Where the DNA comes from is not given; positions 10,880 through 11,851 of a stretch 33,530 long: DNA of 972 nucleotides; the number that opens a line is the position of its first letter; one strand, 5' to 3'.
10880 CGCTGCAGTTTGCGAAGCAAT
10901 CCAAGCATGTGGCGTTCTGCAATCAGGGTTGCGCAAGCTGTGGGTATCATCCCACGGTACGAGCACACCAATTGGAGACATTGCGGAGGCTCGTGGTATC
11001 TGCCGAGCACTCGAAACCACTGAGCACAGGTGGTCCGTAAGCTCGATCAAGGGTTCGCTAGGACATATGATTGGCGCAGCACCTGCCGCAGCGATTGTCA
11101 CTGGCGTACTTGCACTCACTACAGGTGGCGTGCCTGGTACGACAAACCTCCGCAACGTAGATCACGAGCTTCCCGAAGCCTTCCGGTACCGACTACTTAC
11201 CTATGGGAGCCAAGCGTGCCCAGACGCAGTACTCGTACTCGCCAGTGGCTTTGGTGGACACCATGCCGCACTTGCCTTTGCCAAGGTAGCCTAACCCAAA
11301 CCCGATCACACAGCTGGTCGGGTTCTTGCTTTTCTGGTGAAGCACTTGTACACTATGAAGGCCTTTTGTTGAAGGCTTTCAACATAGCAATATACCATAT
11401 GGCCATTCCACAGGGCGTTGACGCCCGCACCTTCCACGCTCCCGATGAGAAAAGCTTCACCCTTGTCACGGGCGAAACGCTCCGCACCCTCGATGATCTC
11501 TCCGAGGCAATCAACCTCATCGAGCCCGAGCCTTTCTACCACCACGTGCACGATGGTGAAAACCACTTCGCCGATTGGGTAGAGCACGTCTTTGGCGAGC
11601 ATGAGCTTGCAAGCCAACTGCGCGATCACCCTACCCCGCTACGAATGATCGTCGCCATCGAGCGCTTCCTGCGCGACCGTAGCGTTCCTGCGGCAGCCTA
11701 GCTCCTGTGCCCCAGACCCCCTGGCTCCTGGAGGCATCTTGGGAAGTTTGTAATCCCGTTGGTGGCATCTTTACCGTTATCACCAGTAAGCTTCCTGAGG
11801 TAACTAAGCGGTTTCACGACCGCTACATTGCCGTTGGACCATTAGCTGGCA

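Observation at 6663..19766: Eukaryote-type glycogen toolkit concentrated in one bacterial locus, without glgC or glgB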

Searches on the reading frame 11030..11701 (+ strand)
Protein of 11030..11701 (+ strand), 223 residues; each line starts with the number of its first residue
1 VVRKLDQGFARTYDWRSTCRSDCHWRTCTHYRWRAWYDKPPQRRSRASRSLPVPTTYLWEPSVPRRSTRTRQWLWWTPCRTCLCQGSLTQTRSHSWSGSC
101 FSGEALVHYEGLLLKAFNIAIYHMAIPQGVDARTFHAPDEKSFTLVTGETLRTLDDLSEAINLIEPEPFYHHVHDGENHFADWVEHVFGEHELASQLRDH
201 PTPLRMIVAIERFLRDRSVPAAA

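Call 3: search_protein_families(library=pfam, proteins=[window:11030-11701:+], max_evalue=0.01)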
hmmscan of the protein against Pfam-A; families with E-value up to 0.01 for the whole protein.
window:11030-11701:+ (223 aa): 1 family
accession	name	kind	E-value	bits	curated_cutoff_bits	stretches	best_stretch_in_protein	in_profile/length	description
PF19027.5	DUF5752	-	3.2e-05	23.8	23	1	134-198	3-78/208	Family of unknown function (DUF5752)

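Call 5: search_protein_families(library=ncbifam, proteins=[window:11030-11701:+], max_evalue=0.001)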
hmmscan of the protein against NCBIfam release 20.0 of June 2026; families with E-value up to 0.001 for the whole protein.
window:11030-11701:+ (223 aa): 0 families

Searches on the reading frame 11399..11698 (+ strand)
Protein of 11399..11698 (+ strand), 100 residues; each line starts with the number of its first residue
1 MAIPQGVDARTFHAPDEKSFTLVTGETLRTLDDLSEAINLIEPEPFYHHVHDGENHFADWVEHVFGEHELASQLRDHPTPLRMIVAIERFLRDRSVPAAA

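Call 31: find_homologous_proteins(query=window:11399-11698:+, max_evalue=0.001)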
Query seq(100 aa) (100 aa): 27 proteins with E <= 0.001 among 38 candidates.
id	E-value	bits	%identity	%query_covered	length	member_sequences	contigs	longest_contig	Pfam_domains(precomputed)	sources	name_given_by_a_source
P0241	3.6e-55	202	91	100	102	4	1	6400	-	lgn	-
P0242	7.5e-31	124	61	99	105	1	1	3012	-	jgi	jgi:hypothetical protein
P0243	2.0e-29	119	62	100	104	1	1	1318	-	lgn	-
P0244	5.1e-29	118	62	96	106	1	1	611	-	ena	-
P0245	7.2e-29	118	59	97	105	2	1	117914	PF19027.6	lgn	-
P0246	9.2e-28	114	60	92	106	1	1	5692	PF19027.6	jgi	jgi:hypothetical protein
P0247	1.1e-27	114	64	88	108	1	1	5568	PF19027.6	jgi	jgi:Family of unknown function (DUF5752)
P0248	7.3e-27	111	61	92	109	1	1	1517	-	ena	-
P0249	8.5e-27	111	63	93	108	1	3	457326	-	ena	-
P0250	1.7e-26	110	61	92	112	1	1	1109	-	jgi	jgi:hypothetical protein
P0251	1.2e-25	107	59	92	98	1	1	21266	PF19027.6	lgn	-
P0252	3.7e-25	106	55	96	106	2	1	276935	PF19027.6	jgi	jgi:hypothetical protein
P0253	1.5e-24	104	59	86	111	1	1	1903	-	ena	-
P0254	1.7e-24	104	60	85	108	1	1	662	-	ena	-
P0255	8.2e-24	101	58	97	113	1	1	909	-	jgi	jgi:hypothetical protein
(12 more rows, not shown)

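Call 39: predict_structure(alignment_id=A2)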
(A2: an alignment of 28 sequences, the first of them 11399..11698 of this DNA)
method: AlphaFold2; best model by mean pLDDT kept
length: 100 residues; sequences in the alignment: 28
mean_pLDDT: 89.8   pTM: 0.81
mean pLDDT of the five models: 89.8, 89.8, 89.5, 88.0, 85.8
residues with pLDDT >= 90: 75; 70-90: 20; 50-70: 3; < 50: 2
segments of 3 or more residues with pLDDT < 50: none
pLDDT, mean of each block of 10 residues (from residue 1): 81 92 94 95 93 93 94 94 95 68
secondary structure, 60 per line:
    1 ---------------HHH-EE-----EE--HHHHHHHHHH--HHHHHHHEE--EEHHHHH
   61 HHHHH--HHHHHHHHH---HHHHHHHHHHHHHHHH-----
elements in order: H31-40 H43-49 H56-65 H68-76 H80-95

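Call 43: fold_search(model_id=the predicted structure, library=pdb)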
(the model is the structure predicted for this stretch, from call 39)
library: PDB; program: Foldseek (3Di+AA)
matches with E <= 10: 32; with E <= 0.001: 0
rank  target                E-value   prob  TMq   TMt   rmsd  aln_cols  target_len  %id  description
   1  4cso_D                1.3e-01  0.92  0.46  0.24   4.6        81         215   20  The structure of OrfY from Thermoproteus tenax (released 2014-03-19)
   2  4c0q_B                3.0e+00  0.14  0.34  0.06   4.7        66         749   17  Transportin 3 in complex with Ran(Q69L)GTP (released 2014-01-22)
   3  3iqc_B                4.1e+00  0.02  0.16  0.16  11.8        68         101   12  Crystal structure of FliS from H. pylori (released 2010-06-30)
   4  7k6p_K                4.1e+00  0.02  0.23  0.08  14.7       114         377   10  Active state Dot1 bound to the unacetylated H4 nucleosome (released 2021-02-10)
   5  4ano                  4.6e+00  0.06  0.35  0.19  10.5       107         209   13  Crystal Structure Geobacillus thermodenitrificans EssB cytoplasmic fragment (released 2012-12-05)
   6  4c0q_A                4.9e+00  0.10  0.36  0.05   4.2        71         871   15  Transportin 3 in complex with Ran(Q69L)GTP (released 2014-01-22)
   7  2oa4_MODEL_1_A        4.9e+00  0.01  0.18  0.18  10.7        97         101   12  Solution NMR Structure: Northeast Structural Genomics Consortium Target SiR5 (released 2007-03-06)
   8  6lu2                  5.9e+00  0.10  0.21  0.05   1.9        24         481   29  Crystal structure of a substrate binding protein from Microbacterium hydrocarbonoxydans (released 2020-03-25)
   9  7aoi_Af               5.9e+00  0.01  0.14  0.12  13.1       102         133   10  Trypanosoma brucei mitochondrial ribosome large subunit assembly intermediate (released 2020-12-02)
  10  9jwa_D                6.3e+00  0.05  0.29  0.17   8.9        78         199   13  Crystal Structure of Lon Bound to a Substrate. (released 2025-03-12)
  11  3nfq_A                6.3e+00  0.03  0.22  0.16  12.1        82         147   10  Crystal structure of the conserved central domain of yeast Spn1/Iws1 (released 2010-10-13)
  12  7wff_g                6.7e+00  0.03  0.21  0.18  12.0        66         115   18  Subcomplexes B,M and L in the Cylic electron transfer supercomplex NDH-PSI from Arabidopsis (released 2022-03-16)
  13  1xtp                  6.7e+00  0.03  0.22  0.11   6.5        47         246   26  Structural Analysis of Leishmania major LMAJ004091AAA, a SAM-dependent methyltransferase of the DUF858/Pfam05891 family (released 2004-11-09)
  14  7k6q_K                7.1e+00  0.01  0.23  0.08  15.0       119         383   11  Active state Dot1 bound to the H4K16ac nucleosome (released 2021-02-10)
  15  8cmk_A                7.6e+00  0.07  0.33  0.05   5.0        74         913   16  Transportin-3 TNPO3 in complex with RSY region of CIRBP (released 2024-03-06)
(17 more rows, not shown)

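Call 45: search_protein_representatives(alignment_id=A2)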
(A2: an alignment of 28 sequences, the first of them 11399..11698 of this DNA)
Query: 28 sequences, 111 profile positions. Proteins with E-value up to 0.001 (for the whole library): 3316; up to 1e-10: 231; up to 1e-30: 8. The best 150 are listed.
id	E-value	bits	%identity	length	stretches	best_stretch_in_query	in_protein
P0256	1.5e-51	189.2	-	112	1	1-108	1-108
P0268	3.0e-47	175.3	-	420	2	1-108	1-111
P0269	2.1e-43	162.9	-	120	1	1-108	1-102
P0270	5.2e-43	161.7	-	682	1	3-102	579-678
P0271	1.2e-40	154.0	-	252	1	1-105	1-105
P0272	6.8e-37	141.9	-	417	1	7-100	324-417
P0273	2.0e-36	140.5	-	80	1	30-105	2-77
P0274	7.4e-36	138.6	-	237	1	8-103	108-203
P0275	3.2e-28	114.0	-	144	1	7-102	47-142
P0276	3.5e-28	113.9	-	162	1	10-102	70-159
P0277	2.0e-26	108.3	-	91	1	11-99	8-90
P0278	2.1e-24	101.8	-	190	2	16-87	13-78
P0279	6.1e-24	100.3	-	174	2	11-98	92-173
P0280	1.4e-23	99.1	-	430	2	30-94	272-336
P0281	3.1e-23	98.0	-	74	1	38-104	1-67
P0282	9.3e-23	96.4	-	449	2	6-98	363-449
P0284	1.7e-21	92.4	-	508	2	11-94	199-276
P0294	3.6e-19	84.9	-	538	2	22-97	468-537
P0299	7.7e-18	80.6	-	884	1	3-100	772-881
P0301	1.9e-17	79.3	-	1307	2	13-82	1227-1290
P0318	3.3e-15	72.1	-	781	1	14-103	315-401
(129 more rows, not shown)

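Call 46: search_protein_families(library=pfam, proteins=[P0268, P0270, P0272, P0280, P0282, P0284, P0294, P0299, P0301, P0318], max_evalue=0.0001)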
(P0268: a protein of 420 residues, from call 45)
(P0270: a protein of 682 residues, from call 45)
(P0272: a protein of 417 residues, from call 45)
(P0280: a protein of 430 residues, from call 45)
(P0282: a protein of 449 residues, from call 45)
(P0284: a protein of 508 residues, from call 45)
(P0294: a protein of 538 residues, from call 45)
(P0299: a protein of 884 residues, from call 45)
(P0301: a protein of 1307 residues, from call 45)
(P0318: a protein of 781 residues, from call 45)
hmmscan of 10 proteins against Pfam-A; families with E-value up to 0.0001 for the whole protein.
P0268 (420 aa): 0 families

P0270 (682 aa): 0 families

P0272 (417 aa): 0 families

P0280 (430 aa): 1 family
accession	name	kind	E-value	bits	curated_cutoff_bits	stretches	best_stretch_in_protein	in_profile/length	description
PF19027.5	DUF5752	-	3.8e-09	36.6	23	1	389-417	53-81/208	Family of unknown function (DUF5752)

P0282 (449 aa): 1 family
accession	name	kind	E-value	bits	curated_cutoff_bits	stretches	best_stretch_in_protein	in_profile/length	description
PF19027.5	DUF5752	-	1.3e-06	28.4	23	0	409-436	54-81/208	Family of unknown function (DUF5752)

P0284 (508 aa): 0 families

P0294 (538 aa): 1 family
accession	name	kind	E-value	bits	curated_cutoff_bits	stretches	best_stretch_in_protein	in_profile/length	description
PF19027.5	DUF5752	-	7.9e-10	38.9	23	0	494-527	50-83/208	Family of unknown function (DUF5752)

P0299 (884 aa): 4 families
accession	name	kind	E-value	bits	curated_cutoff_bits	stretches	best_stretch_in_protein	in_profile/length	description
PF00069.31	Pkinase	-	1.8e-34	119.8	31.7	1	24-267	7-258/263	Protein kinase domain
PF00575.29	S1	-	5.6e-27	94.4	22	2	508-575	2-71/74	S1 RNA binding domain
PF07714.23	PK_Tyr_Ser-Thr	-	1.9e-22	80.3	23.1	1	23-269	6-257/258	Protein tyrosine and serine/threonine kinase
PF23459.1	S1_RRP5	-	4e-09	37.3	27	0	508-568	1-61/72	RRP5 S1 domain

P0301 (1307 aa): 3 families
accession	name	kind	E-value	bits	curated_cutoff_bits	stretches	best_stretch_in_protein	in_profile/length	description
PF01935.23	DUF87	-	1.7e-10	41.9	23.2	1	635-718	4-69/220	Helicase HerA, central domain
PF13715.12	CarbopepD_reg_2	-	1e-06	29.1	32.2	1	243-321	1-82/88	CarboxypepD_reg-like domain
PF13620.12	CarboxypepD_reg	-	1.3e-05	25.9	32.3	1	242-315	1-81/82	Carboxypeptidase regulatory-like domain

P0318 (781 aa): 1 family
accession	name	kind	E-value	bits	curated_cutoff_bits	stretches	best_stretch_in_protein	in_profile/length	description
PF19027.5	DUF5752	-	6.7e-05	22.8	23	0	327-377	17-78/208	Family of unknown function (DUF5752)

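Call 65: search_solved_structures(query=A2, max_evalue=10, show_alignments=1)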
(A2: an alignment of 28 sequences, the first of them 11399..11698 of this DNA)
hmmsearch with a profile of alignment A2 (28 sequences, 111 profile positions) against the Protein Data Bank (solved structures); distinct sequences matched with E-value up to 10: 1.
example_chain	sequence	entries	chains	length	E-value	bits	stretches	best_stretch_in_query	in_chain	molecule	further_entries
4cso_A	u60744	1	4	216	0.0013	21.9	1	33-82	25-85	ORFY PROTEIN, TRANSCRIPTION FACTOR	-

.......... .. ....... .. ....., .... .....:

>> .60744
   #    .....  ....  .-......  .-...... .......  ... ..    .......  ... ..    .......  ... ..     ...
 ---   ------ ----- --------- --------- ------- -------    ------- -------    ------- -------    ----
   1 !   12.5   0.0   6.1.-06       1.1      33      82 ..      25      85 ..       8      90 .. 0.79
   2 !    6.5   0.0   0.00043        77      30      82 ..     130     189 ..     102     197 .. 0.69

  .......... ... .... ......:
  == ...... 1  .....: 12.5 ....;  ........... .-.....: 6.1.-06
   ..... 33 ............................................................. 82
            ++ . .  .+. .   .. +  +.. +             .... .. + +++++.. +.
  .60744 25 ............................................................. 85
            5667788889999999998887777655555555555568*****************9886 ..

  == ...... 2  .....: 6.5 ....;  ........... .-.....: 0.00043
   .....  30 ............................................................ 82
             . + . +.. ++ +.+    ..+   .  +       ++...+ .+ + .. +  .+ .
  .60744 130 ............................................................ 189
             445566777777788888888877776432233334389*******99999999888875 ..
